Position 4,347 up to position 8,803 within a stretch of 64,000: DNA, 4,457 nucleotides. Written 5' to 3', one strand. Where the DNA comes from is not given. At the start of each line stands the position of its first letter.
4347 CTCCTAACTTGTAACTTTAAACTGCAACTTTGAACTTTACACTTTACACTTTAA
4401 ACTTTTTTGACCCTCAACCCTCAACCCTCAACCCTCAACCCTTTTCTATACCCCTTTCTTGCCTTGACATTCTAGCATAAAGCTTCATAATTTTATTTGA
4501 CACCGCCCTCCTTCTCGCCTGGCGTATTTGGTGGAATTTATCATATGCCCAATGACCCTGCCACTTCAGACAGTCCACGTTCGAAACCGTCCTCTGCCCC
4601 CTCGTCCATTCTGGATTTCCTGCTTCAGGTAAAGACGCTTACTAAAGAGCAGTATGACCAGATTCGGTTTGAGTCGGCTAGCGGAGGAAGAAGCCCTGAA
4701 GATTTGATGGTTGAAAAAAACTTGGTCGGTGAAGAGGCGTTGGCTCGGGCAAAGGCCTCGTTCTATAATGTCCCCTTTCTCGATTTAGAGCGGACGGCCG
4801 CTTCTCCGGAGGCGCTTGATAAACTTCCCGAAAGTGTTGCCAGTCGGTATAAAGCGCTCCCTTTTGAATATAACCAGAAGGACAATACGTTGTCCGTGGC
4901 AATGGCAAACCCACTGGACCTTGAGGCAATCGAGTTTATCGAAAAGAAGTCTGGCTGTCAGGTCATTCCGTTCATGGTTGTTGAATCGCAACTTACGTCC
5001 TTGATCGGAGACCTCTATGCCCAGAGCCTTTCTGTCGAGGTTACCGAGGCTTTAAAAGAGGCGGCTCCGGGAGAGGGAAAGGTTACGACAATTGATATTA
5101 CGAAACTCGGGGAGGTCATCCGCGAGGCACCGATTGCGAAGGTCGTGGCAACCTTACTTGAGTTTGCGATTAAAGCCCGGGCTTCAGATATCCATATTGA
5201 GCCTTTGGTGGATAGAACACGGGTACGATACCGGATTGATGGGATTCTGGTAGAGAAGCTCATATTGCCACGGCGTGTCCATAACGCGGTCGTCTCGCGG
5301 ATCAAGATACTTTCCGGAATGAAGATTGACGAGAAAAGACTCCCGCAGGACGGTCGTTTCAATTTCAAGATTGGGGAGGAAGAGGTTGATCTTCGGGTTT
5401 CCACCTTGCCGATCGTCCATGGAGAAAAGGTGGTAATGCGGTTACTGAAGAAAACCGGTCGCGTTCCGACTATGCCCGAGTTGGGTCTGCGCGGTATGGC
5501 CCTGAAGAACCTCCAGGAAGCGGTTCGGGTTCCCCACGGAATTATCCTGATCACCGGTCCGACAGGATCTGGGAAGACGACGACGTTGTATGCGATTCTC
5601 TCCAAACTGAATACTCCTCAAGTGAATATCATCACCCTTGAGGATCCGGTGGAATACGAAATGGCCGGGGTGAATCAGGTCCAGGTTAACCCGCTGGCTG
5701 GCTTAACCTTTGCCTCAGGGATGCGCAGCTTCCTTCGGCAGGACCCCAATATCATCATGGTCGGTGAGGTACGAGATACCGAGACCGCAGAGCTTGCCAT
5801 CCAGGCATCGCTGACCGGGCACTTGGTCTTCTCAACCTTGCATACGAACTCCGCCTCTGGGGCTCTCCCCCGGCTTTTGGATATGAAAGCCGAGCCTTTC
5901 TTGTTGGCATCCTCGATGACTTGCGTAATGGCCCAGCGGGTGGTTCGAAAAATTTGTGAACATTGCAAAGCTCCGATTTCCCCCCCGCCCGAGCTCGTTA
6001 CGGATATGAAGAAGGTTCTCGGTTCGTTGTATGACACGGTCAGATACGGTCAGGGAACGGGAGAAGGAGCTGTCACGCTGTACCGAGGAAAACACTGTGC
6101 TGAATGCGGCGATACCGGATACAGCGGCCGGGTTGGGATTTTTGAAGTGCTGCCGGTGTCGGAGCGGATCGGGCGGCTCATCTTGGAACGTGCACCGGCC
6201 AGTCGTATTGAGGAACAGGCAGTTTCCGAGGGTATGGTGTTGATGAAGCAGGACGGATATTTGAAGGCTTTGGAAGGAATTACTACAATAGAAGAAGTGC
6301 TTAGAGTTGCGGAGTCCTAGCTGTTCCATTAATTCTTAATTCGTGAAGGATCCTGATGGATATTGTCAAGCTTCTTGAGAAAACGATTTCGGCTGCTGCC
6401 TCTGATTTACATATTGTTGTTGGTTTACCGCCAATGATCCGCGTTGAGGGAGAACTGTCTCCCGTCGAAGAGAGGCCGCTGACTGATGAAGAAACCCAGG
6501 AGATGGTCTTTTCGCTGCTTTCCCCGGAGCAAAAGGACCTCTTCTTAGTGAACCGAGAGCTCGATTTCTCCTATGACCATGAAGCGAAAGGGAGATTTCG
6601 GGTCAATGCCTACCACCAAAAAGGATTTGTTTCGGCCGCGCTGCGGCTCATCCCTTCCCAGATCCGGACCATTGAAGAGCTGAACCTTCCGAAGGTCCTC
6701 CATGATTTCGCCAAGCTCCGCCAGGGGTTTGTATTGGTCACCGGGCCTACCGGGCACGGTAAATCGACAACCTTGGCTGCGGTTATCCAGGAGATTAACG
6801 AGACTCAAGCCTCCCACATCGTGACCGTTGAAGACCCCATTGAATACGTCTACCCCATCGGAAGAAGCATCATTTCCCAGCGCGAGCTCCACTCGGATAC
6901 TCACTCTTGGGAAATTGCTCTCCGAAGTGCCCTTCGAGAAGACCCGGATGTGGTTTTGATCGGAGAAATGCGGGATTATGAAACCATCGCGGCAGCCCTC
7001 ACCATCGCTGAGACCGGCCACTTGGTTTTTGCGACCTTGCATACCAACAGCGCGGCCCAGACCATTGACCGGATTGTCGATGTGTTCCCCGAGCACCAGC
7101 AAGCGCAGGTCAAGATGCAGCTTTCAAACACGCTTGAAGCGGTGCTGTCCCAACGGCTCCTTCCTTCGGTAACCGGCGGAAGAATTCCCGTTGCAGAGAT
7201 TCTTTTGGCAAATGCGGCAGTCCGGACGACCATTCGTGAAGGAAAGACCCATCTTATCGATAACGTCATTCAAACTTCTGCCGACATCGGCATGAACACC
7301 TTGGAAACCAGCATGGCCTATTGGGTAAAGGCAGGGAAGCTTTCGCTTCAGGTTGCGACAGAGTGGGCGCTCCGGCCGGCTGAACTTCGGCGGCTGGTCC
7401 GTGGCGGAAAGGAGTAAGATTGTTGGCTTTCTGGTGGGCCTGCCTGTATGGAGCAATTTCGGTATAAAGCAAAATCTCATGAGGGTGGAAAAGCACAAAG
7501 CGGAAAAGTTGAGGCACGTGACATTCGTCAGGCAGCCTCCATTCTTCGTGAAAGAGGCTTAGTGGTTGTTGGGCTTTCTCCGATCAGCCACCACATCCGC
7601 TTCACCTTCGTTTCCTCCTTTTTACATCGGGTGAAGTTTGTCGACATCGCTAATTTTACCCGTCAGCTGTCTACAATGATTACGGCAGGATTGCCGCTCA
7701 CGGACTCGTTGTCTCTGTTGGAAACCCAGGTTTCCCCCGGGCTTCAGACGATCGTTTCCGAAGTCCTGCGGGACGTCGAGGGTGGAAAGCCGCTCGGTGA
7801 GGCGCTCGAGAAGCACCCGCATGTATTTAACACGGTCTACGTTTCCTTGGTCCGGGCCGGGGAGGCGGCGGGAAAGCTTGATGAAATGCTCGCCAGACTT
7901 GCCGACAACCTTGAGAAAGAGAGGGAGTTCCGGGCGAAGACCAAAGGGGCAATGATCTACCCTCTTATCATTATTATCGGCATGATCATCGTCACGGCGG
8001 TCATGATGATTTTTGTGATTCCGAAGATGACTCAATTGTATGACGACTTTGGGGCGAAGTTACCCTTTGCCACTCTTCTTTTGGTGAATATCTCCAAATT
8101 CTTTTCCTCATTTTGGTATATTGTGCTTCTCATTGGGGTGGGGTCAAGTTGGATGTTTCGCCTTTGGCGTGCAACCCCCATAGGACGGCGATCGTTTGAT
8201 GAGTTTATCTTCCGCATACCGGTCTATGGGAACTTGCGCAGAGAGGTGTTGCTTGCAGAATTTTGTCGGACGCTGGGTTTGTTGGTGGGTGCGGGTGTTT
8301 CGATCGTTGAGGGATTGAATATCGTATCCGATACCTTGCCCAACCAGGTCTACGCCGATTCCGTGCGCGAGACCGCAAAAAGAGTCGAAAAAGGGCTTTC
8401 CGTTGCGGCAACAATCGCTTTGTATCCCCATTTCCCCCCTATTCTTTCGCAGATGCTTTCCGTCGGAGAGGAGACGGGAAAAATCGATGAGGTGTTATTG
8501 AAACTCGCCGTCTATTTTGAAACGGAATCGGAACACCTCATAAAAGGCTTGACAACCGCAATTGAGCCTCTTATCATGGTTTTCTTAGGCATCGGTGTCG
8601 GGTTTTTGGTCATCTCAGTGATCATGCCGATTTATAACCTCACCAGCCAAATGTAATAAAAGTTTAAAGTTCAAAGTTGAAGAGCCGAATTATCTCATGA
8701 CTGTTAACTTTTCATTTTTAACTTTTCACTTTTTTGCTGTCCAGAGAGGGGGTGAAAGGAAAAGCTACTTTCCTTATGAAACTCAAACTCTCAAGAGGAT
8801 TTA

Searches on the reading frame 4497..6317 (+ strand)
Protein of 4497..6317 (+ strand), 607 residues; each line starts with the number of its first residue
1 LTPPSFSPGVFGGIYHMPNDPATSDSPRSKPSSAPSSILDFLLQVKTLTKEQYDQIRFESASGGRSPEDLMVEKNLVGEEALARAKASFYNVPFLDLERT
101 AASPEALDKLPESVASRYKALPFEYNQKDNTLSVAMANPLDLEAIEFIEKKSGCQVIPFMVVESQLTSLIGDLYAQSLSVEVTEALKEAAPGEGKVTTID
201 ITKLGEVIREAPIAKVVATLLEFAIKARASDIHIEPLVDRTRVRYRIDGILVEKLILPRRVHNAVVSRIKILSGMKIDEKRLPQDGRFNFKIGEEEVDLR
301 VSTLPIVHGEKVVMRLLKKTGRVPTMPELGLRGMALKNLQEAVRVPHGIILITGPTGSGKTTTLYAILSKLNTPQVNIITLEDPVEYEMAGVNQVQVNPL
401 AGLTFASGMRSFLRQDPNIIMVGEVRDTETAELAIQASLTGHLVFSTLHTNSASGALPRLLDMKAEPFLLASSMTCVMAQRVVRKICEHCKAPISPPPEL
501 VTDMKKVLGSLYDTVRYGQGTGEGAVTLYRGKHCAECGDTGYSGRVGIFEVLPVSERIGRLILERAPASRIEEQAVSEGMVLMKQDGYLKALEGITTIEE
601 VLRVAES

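Call 6: search_protein_families(library=pfam, proteins=[window:4497-6317:+], max_evalue=0.01)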
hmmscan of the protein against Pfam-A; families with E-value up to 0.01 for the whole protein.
window:4497-6317:+ (607 aa): 16 families
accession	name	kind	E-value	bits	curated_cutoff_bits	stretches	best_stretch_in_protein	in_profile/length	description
PF00437.27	T2SSE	-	1e-128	429.5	24.9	1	210-603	5-370/370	Type II/IV secretion system protein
PF05157.20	MshEN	-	5.8e-19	68.3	23.1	1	90-178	1-88/90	MshEN domain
PF13173.12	AAA_14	-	3.3e-05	24.3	27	1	348-457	3-103/129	AAA domain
PF13476.12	AAA_23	-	7.2e-05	24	27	1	345-368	17-40/201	AAA domain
PF25199.1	nSTAND_NTPase5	-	0.00013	22.2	34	1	335-384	28-79/145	Novel STAND NTPase 5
PF13401.12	AAA_22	-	0.00018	22.3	27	1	347-383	5-43/130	AAA domain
PF20720.3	nSTAND3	-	0.00035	20.8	27.2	1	347-388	17-58/155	Novel STAND NTPase 3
PF13191.12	AAA_16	-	0.00036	21.5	32.6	1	336-442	12-111/167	AAA ATPase domain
PF13245.12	AAA_19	-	0.00047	20.8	25.1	1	341-374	3-38/134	AAA domain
PF13555.12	AAA_29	-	0.00048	20.3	27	1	346-369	21-44/61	P-loop containing region of AAA domain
PF03215.21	Rad17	-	0.0015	18.9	23.8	1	344-377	42-74/186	Rad17 P-loop domain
PF00005.33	ABC_tran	-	0.003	18.6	25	1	349-382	13-45/137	ABC transporter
PF01637.24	ATPase_2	-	0.0034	17.7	33.2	1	332-376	4-49/225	ATPase domain predominantly from Archaea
PF02492.25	cobW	-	0.0054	16.8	20.7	1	349-380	2-34/180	CobW/HypB/UreG, nucleotide-binding domain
PF04851.21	ResIII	-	0.0062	16.9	22.5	0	335-374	11-50/164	Type III restriction enzyme, res subunit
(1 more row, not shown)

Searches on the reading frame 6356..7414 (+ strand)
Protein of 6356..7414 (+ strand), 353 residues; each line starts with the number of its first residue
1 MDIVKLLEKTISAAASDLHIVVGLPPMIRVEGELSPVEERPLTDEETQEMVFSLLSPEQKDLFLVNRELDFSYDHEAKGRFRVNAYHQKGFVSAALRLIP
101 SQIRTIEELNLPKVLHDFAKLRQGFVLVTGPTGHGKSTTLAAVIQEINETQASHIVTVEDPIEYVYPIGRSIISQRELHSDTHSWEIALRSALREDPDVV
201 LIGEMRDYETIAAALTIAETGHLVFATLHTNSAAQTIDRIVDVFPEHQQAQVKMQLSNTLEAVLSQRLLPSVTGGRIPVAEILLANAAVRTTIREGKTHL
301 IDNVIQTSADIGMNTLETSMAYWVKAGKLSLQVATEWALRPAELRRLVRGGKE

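Call 6: search_protein_families(library=pfam, proteins=[window:6356-7414:+], max_evalue=0.01)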
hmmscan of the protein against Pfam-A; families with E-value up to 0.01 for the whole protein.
window:6356-7414:+ (353 aa): 10 families
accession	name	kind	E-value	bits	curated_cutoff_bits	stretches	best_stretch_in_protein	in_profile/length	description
PF00437.27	T2SSE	-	9.6e-44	150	24.9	1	114-270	133-279/370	Type II/IV secretion system protein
PF25199.1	nSTAND_NTPase5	-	5.5e-05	23.5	34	1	119-162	37-80/145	Novel STAND NTPase 5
PF13191.12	AAA_16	-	0.00011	23.2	32.6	1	121-198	22-107/167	AAA ATPase domain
PF13401.12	AAA_22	-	0.00032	21.4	27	1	122-159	4-40/130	AAA domain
PF13245.12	AAA_19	-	0.0028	18.3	25.1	0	121-173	9-55/134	AAA domain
PF13555.12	AAA_29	-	0.0029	17.7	27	0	122-143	21-42/61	P-loop containing region of AAA domain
PF00009.33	GTP_EFTU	-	0.0056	16.7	26.5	0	126-157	6-37/188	Elongation factor Tu GTP binding domain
PF13604.12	AAA_30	-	0.0074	16.5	27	0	116-156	11-50/191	AAA domain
PF04851.21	ResIII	-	0.0096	16.3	22.5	0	101-160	7-61/164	Type III restriction enzyme, res subunit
PF01935.23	DUF87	-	0.0099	16.4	23.2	0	126-156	26-56/220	Helicase HerA, central domain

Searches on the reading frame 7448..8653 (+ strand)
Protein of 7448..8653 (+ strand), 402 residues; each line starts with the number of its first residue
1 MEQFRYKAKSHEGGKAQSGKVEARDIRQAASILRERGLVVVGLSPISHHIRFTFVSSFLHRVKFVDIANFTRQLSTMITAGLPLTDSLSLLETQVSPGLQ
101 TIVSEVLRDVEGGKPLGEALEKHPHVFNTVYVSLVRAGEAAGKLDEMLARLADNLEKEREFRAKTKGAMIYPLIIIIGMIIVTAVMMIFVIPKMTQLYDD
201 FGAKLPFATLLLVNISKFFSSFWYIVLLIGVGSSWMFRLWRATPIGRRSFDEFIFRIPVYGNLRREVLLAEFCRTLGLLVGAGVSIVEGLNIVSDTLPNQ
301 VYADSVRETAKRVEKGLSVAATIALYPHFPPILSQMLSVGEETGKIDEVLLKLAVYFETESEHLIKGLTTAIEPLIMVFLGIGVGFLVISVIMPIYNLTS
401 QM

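Call 6: search_protein_families(library=pfam, proteins=[window:7448-8653:+], max_evalue=0.01)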
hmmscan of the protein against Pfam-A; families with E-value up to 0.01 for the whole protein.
window:7448-8653:+ (402 aa): 1 family
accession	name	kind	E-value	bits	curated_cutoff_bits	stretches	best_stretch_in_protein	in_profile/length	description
PF00482.28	T2SSF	-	3.3e-65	218.1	25.2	2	70-192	1-125/125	Type II secretion system (T2SS), protein F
